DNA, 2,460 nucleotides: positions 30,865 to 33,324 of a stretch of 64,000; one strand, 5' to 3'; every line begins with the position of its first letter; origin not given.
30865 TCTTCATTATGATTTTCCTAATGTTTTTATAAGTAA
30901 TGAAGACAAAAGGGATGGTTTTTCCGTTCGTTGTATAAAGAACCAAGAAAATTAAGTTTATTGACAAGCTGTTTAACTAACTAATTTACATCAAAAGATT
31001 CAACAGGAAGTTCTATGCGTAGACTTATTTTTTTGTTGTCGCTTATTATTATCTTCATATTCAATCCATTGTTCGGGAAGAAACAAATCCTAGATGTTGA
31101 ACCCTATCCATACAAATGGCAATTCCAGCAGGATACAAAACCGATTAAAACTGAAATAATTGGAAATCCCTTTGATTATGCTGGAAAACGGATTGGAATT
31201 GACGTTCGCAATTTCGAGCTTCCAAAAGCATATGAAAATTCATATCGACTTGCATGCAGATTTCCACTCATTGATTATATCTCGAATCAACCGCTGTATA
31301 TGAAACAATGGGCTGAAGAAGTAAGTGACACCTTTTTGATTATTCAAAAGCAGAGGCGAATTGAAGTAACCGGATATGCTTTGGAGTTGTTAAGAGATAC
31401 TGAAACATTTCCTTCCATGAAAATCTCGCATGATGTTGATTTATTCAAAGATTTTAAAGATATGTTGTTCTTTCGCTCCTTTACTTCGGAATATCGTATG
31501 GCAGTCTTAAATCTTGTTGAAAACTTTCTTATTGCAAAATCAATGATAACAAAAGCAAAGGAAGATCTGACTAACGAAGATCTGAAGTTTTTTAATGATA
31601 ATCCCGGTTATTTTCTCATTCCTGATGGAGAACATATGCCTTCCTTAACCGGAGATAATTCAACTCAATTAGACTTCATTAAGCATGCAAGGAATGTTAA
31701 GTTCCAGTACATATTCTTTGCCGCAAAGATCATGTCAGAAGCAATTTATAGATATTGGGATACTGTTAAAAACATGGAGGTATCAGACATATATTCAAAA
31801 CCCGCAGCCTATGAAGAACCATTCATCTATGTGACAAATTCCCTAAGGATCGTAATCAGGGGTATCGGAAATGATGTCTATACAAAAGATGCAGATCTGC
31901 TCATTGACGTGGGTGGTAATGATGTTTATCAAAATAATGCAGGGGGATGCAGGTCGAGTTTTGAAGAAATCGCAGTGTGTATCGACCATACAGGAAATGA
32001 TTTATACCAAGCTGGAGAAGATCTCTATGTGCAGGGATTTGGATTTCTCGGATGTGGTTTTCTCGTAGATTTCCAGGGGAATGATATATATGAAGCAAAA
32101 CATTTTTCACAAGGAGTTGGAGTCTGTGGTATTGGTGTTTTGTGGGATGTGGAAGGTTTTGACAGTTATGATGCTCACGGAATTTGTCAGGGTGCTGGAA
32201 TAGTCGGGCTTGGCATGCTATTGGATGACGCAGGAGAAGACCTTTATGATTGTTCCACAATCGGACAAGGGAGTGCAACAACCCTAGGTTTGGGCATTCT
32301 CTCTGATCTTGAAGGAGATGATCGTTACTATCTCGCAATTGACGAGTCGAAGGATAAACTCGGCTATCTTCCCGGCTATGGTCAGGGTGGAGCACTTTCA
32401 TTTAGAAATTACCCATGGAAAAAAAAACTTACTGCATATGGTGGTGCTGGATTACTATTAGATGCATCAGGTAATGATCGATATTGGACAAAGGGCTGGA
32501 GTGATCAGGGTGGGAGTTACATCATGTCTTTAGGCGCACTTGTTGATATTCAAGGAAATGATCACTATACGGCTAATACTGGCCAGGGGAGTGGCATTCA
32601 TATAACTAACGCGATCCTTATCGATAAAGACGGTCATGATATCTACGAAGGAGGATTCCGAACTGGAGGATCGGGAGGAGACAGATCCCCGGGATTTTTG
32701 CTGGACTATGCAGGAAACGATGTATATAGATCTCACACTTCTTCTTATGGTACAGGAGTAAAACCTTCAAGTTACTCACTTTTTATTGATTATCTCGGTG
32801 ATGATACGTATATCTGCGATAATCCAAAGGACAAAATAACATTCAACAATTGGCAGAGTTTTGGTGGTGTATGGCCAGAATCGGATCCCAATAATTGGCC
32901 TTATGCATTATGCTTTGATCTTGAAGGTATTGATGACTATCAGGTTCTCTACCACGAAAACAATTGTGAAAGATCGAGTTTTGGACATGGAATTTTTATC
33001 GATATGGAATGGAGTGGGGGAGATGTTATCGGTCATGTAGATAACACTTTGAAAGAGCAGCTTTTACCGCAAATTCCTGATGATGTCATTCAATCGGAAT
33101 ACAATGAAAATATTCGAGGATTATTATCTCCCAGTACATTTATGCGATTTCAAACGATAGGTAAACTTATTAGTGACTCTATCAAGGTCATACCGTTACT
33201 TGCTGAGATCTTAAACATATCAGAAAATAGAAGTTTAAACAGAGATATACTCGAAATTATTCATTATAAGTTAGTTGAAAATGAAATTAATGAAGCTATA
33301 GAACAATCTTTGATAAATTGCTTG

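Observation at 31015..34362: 1115-aa secreted mosaic protein with a novel ~13x 'DxxG(N/D)DxY' repeat array fused to HEAT and TPR repeats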

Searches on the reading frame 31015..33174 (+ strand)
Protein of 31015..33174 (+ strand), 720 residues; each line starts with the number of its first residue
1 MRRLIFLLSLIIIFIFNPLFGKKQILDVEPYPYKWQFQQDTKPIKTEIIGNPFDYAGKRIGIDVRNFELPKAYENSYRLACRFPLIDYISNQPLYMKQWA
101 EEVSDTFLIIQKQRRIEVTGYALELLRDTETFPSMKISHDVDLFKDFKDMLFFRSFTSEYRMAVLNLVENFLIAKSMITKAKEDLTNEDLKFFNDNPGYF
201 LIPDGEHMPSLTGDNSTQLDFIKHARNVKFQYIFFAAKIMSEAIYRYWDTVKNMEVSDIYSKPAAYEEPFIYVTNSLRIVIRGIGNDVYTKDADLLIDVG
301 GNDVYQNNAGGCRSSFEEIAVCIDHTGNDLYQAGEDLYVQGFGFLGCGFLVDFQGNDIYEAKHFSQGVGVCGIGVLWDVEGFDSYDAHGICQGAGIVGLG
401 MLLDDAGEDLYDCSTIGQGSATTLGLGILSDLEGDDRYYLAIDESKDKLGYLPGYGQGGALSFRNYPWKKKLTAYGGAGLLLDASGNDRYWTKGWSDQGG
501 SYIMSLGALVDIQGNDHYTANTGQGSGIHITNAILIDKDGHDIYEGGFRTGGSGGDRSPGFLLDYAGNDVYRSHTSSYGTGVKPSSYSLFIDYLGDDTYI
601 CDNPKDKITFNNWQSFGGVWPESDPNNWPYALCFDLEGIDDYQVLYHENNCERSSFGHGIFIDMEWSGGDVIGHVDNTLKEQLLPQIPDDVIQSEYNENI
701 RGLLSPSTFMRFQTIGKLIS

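Call 7: find_homologous_proteins(query=window:31015-33174:+)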
Query window:31015-33174:+ (720 aa): 1201 proteins with E <= 0.001 among 8000 candidates; the best 120 are listed.
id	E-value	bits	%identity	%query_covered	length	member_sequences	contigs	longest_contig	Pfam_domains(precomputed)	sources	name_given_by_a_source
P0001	0.0e+0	1689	100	100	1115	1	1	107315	PF02985.29,PF03130.23,PF13646.13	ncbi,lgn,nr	ncbi:MAG: HEAT repeat domain-containing protein [Candidatus Cloacimonetes bacterium]|nr:HEAT repeat 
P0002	0.0e+0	1336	78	100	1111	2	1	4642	PF02985.29,PF03130.23,PF13646.13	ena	-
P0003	0.0e+0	1326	77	100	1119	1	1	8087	PF02985.29,PF03130.23,PF13646.13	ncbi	-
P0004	0.0e+0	1302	76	100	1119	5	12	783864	PF02985.29,PF03130.23,PF13646.13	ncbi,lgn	-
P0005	0.0e+0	1295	77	97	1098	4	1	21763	PF03130.23,PF13646.13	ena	-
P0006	0.0e+0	1295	76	100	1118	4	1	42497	PF02985.29,PF03130.23,PF13646.13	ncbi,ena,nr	ncbi:MAG TPA: hypothetical protein ENG70_01805 [Candidatus Cloacimonetes bacterium]|nr:hypothetical 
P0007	0.0e+0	1288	77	97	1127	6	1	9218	PF02985.29,PF03130.23,PF13646.13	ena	-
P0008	0.0e+0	1287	76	97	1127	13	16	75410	PF02985.29,PF03130.23,PF13646.13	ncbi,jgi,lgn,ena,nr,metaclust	ncbi:MAG: HEAT repeat domain-containing protein [Candidatus Celaenobacter antarcticus]|nr:HEAT repea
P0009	0.0e+0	1277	75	100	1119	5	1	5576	PF02985.29,PF00515.35,PF03130.23,PF13646.13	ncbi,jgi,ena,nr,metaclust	ncbi:MAG: HEAT repeat domain-containing protein [Candidatus Celaenobacter polaris]|nr:HEAT repeat do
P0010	0.0e+0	1272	76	97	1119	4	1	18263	PF02985.29,PF03130.23,PF13646.13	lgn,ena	-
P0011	0.0e+0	1261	74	97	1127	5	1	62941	PF02985.29,PF03130.23,PF13646.13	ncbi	-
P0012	1.7e-277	941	58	99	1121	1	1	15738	PF02985.29,PF03130.23,PF13646.13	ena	-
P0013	2.2e-271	920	56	99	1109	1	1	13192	PF02985.29,PF13428.13,PF13646.13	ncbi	-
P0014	7.9e-271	919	56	99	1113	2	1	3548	PF02985.29,PF03130.23,PF13646.13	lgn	-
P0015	4.0e-269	913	55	99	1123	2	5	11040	PF11846.15,PF03130.23,PF13428.13,PF13646.13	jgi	jgi:tetratricopeptide (TPR) repeat protein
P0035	8.2e-244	829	53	100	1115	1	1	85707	PF02985.29,PF03130.23,PF13646.13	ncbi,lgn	-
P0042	5.6e-241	820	54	96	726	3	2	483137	-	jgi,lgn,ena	-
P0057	6.1e-234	797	54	95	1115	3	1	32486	PF02985.29,PF03130.23,PF13646.13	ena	-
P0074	3.8e-227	774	51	99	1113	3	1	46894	PF02985.29,PF13646.13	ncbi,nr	ncbi:MAG: hypothetical protein HN356_06025 [Calditrichaeota bacterium]|nr:hypothetical protein [Cald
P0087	2.5e-223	762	52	96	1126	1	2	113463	PF02985.29,PF13646.13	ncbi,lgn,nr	ncbi:MAG: HEAT repeat domain-containing protein [Planctomycetes bacterium]|nr:HEAT repeat domain-con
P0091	1.9e-218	745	49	100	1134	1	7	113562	PF02985.29,PF03130.23,PF13428.13,PF13646.13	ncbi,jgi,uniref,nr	ncbi:hypothetical protein FJY68_06995 [candidate division WOR-3 bacterium]|uniref:HEAT repeat domain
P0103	1.4e-195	670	50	97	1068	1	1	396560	PF13646.13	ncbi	-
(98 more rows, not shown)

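Call 8: search_solved_structures(query=window:31015-33174:+, max_evalue=10, show_alignments=2)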
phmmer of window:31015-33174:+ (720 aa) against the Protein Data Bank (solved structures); distinct sequences matched with E-value up to 10: 2.
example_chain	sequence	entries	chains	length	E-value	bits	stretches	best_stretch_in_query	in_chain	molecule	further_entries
9dk4_A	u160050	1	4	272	0.29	12.3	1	115-216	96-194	Fifteen-substitution variant of an ancestral hydroxynitrile lyase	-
2gh4_A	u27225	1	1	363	0.36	12.1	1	363-474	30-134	Putative glycosyl hydrolase yteR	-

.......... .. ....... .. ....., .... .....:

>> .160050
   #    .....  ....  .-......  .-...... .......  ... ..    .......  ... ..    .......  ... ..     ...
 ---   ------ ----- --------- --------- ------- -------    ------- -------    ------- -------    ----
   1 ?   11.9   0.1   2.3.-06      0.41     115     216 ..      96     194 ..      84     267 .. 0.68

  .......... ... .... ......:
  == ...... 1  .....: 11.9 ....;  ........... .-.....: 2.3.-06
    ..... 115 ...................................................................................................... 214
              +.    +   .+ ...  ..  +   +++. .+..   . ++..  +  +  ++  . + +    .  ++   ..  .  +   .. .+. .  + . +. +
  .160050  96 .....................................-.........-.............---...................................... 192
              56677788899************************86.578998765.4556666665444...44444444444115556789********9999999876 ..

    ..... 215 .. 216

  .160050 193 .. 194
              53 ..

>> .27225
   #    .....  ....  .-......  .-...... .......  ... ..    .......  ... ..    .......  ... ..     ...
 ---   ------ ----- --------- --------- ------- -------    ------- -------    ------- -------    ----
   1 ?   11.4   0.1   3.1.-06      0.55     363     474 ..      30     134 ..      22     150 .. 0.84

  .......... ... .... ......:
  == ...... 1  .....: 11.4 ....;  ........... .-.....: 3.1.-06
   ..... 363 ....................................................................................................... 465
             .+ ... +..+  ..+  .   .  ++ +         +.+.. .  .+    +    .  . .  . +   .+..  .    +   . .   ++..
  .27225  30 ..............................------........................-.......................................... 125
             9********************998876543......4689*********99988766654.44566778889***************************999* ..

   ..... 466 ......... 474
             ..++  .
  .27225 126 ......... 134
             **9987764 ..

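Call 12: find_encoding_contigs(protein=P0004, flank=10000, max_places=2)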
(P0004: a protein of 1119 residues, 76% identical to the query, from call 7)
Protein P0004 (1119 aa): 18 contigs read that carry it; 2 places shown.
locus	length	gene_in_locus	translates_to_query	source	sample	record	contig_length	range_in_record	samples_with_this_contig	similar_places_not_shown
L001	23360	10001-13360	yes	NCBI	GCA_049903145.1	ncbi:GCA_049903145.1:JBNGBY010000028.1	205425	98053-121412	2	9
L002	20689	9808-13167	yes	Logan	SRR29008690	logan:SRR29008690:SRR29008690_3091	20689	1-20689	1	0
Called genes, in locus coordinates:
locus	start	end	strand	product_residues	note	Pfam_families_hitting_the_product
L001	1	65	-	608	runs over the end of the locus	PF00009:GTP_EFTU, PF01926:MMR_HSR1 (faint), PF22042:EF-G_D2, PF03144:GTP_EFTU_D2, PF00679:EFG_C, PF21018:BipA_C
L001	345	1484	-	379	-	PF13433:Peripla_BP_5, PF13458:Peripla_BP_6, PF01094:ANF_receptor (weak)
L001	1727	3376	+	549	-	PF00342:PGI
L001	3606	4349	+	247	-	PF01925:TauE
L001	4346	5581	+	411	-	PF00890:FAD_binding_2, PF01134:GIDA (faint), PF01266:DAO (faint), PF03486:HI0933_like, PF07992:Pyr_redox_2 (weak), PF12831:FAD_oxidored, PF13450:NAD_binding_8 (faint), PF22780:HI0933_like_1st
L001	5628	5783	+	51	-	-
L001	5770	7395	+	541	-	PF28550:DUF8436, PF00890:FAD_binding_2 (faint), PF01266:DAO (faint), PF01494:FAD_binding_3 (weak), PF03486:HI0933_like, PF13450:NAD_binding_8 (faint), PF21688:FAD-depend_C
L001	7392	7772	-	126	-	-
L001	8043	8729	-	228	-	-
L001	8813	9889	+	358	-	PF21016:RlmN_N, PF04055:Radical_SAM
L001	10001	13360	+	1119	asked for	PF02985:HEAT (faint), PF03130:HEAT_PBS (faint), PF13646:HEAT_2 (weak)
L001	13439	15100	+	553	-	PF01590:GAF, PF13185:GAF_2, PF13492:GAF_3 (weak), PF01966:HD (weak), PF13487:HD_5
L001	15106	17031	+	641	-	PF13424:TPR_12 (weak), PF13424:TPR_12, PF24885:TPR_NPHP3, PF13424:TPR_12, PF13424:TPR_12, PF13374:TPR_10, PF13424:TPR_12, PF00211:Guanylate_cyc, +13 more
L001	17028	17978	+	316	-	PF00072:Response_reg, PF00990:GGDEF, PF22335:Cas10-Cmr2_palm2 (faint)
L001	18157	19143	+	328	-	PF08309:LVIVD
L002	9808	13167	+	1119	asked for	PF02985:HEAT (faint), PF03130:HEAT_PBS (faint), PF13646:HEAT_2 (weak)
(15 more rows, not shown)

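Call 13: find_encoding_contigs(protein=P0091, flank=8000, max_places=1)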
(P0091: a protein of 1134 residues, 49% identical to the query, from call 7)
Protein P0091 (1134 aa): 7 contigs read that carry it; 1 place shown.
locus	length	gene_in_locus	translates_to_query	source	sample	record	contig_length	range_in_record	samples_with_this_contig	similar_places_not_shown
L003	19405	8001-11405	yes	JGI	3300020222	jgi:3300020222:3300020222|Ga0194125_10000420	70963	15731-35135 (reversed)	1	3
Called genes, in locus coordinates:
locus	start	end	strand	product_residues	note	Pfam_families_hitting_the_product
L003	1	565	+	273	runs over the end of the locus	PF01578:Cytochrom_C_asm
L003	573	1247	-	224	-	PF20108:DUF6498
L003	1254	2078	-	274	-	-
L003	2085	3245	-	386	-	PF00155:Aminotran_1_2, PF01041:DegT_DnrJ_EryC1 (weak), PF01053:Cys_Met_Meta_PP (faint)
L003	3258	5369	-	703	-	PF00456:Transketolase_N, PF13292:DXP_synthase_N (weak), PF00676:E1_dh, PF02779:Transket_pyr, PF02780:Transketolase_C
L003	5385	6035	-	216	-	PF00923:TAL_FSA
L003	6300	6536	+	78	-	PF05154:TM2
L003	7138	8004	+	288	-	PF00106:adh_short, PF08659:KR, PF01370:Epimerase, PF13561:adh_short_C2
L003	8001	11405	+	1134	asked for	PF02985:HEAT (faint), PF13646:HEAT_2, PF03130:HEAT_PBS (faint), PF13646:HEAT_2, PF13428:TPR_14 (faint)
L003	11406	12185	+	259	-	PF08713:DNA_alkylation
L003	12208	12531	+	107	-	PF05899:Cupin_3 (weak), PF02311:AraC_binding (weak), PF07883:Cupin_2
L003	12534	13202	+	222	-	-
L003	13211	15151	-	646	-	PF05935:Arylsulfotrans (faint), PF14269:Arylsulfotran_2 (faint), PF13360:PQQ_2, PF02129:Peptidase_S15 (weak), PF18962:Por_Secre_tail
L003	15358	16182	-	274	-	PF00795:CN_hydrolase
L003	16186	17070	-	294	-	PF02588:YitT_membrane, PF10035:DUF2179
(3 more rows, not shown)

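Call 14: find_encoding_contigs(protein=P0087, flank=8000, max_places=1)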
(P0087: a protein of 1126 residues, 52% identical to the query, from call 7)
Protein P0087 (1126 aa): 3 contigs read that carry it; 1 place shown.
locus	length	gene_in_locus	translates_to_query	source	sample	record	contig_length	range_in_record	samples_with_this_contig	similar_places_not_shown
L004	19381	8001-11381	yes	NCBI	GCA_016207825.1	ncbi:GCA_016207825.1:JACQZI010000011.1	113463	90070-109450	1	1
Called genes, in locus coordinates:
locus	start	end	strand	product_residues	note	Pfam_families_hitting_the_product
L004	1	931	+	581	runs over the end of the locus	PF20275:CTD10 (weak), PF10088:DUF2326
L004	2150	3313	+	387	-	PF13173:AAA_14, PF25199:nSTAND_NTPase5 (weak), PF13635:DUF4143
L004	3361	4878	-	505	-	PF01293:PEPCK_ATP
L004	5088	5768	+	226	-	PF05724:TPMT, PF05175:MTS, PF01209:Ubie_methyltran, PF13489:Methyltransf_23, PF13847:Methyltransf_31, PF08241:Methyltransf_11, PF08242:Methyltransf_12, PF13649:Methyltransf_25, +2 more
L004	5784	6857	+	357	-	-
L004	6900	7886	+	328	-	PF13524:Glyco_trans_1_2 (weak), PF13692:Glyco_trans_1_4, PF00534:Glycos_transf_1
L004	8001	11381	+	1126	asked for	PF13646:HEAT_2, PF02985:HEAT (faint), PF13646:HEAT_2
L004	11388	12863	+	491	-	PF00535:Glycos_transf_2, PF10111:Glyco_tranf_2_2, PF13641:Glyco_tranf_2_3, PF04191:PEMT, PF04140:ICMT (faint)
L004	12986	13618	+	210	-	-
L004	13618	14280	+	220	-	PF04191:PEMT, PF04140:ICMT, PF01222:ERG4_ERG24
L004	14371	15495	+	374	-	PF00437:T2SSE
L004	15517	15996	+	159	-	PF01988:VIT1 (weak)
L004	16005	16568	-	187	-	PF01227:GTP_cyclohydroI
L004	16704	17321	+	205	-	PF00440:TetR_N, PF17932:TetR_C_24 (weak)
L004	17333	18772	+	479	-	PF02321:OEP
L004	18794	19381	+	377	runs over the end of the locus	PF25917:BSH_RND, PF25973:BSH_CzcB (weak), PF25954:Beta-barrel_RND_2, PF25989:YknX_C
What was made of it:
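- One orthologue is flanked by glycosyltransferases (L004, call 14).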

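Call 15: find_encoding_contigs(protein=P0074, flank=8000, max_places=1)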
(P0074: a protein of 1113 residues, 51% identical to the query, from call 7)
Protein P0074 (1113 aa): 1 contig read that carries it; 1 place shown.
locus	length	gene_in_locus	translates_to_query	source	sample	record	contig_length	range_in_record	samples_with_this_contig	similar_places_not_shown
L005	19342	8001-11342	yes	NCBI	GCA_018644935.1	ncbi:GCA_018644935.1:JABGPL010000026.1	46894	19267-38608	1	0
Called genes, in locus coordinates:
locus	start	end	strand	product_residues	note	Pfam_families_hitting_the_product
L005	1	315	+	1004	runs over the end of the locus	PF13860:FlgD_ig (weak), PF18962:Por_Secre_tail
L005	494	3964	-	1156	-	PF21959:DUF6923 (faint), PF23381:Beta-prop_IFT122_1st (faint), PF13620:CarboxypepD_reg, PF13715:CarbopepD_reg_2 (weak), PF18962:Por_Secre_tail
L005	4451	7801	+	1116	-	PF00989:PAS, PF13426:PAS_9, PF13426:PAS_9, PF08447:PAS_3, PF00989:PAS, PF08448:PAS_4, PF13426:PAS_9, PF00989:PAS, +10 more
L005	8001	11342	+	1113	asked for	PF02985:HEAT (faint), PF13646:HEAT_2 (weak)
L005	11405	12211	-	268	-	PF14054:DUF4249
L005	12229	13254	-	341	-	PF00593:TonB_dep_Rec_b-barrel, PF25183:OMP_b-brl_4 (faint)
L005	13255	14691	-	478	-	PF13620:CarboxypepD_reg, PF13715:CarbopepD_reg_2, PF07715:Plug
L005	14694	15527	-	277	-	-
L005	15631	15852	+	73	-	-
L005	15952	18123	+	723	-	PF08309:LVIVD, PF09826:Beta_propel (faint), PF18962:Por_Secre_tail (weak)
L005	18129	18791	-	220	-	PF04358:DsrC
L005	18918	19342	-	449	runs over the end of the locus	PF12838:Fer4_7 (faint), PF13187:Fer4_9 (faint), PF14697:Fer4_21 (faint), PF00037:Fer4 (faint), PF12797:Fer4_2 (faint), PF13183:Fer4_8, PF13534:Fer4_17, PF02754:CCG, +1 more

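Call 20: find_encoding_contigs(protein=P0042, flank=8000, max_places=1)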
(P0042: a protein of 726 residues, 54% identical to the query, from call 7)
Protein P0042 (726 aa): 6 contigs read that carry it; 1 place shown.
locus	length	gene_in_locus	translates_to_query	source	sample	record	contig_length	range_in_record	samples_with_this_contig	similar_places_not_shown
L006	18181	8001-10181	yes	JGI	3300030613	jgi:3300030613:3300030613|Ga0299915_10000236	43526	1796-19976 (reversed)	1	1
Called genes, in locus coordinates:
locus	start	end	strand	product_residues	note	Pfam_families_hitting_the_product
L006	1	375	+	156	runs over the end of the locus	-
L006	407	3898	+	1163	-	PF28373:PilY1_homolog_dom, PF05567:T4P_PilY1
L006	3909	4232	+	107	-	-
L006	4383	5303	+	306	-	PF05345:He_PIG (weak)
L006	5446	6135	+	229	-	-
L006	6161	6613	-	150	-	-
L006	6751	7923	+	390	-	PF03590:AsnA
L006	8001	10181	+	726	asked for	-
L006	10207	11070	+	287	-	PF02985:HEAT (faint), PF13646:HEAT_2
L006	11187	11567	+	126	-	-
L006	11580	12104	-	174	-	PF04463:2-thiour_desulf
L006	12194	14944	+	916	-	PF23381:Beta-prop_IFT122_1st (weak), PF00400:WD40 (faint), PF13860:FlgD_ig (weak), PF18962:Por_Secre_tail (weak)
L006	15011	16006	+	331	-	PF04055:Radical_SAM, PF13186:SPASM (weak)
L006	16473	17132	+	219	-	PF00535:Glycos_transf_2, PF10111:Glyco_tranf_2_2 (weak), PF13641:Glyco_tranf_2_3 (weak)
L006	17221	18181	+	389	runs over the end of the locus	PF13477:Glyco_trans_4_2 (faint), PF13439:Glyco_transf_4, PF13579:Glyco_trans_4_4, PF20706:GT4-conflict (weak), PF00534:Glycos_transf_1, PF13692:Glyco_trans_1_4, PF13524:Glyco_trans_1_2 (faint)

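Call 21: find_encoding_contigs(protein=P0103, flank=8000, max_places=1)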
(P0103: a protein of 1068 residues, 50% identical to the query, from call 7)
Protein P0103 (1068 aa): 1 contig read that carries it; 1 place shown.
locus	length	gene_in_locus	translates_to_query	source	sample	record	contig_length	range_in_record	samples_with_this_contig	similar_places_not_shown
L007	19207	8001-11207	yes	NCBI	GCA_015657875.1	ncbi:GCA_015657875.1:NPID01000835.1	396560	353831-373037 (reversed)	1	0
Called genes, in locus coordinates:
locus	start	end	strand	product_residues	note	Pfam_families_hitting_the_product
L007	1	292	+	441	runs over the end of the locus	PF02321:OEP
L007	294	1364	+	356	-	PF25917:BSH_RND (faint), PF25919:BSH_CusB (faint), PF25973:BSH_CzcB (weak), PF25984:BSH_YknX (faint), PF25881:HH_YBHG (weak), PF25954:Beta-barrel_RND_2, PF25975:CzcB_C (weak), PF25989:YknX_C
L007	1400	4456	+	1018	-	PF00873:ACR_tran, PF03176:MMPL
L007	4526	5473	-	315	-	PF00291:PALP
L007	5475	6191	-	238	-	-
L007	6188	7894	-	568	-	PF01432:Peptidase_M3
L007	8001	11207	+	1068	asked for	PF13646:HEAT_2 (weak)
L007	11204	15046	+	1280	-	PF01640:Peptidase_C10, PF22842:Pel9A-like_beta_helix (weak), PF13229:Beta_helix (weak)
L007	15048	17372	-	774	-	PF02129:Peptidase_S15 (weak), PF00326:Peptidase_S9, PF01738:DLH (weak)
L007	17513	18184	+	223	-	-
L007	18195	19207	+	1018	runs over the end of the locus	-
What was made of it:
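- L007 has C10, S9 and M3 peptidases next to the orthologue (call 21).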

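Call 78: list_cluster_members(proteins=[P0001])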
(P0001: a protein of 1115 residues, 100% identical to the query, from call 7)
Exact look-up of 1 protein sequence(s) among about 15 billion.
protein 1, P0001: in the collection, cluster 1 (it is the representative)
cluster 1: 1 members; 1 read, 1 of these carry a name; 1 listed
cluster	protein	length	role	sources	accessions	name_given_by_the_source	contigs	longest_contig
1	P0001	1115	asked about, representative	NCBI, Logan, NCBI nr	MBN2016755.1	MAG: HEAT repeat domain-containing protein [Candidatus Cloacimonetes bacterium] | HEAT repeat domain-containing protein [Candidatus Cloacimonadota bacterium]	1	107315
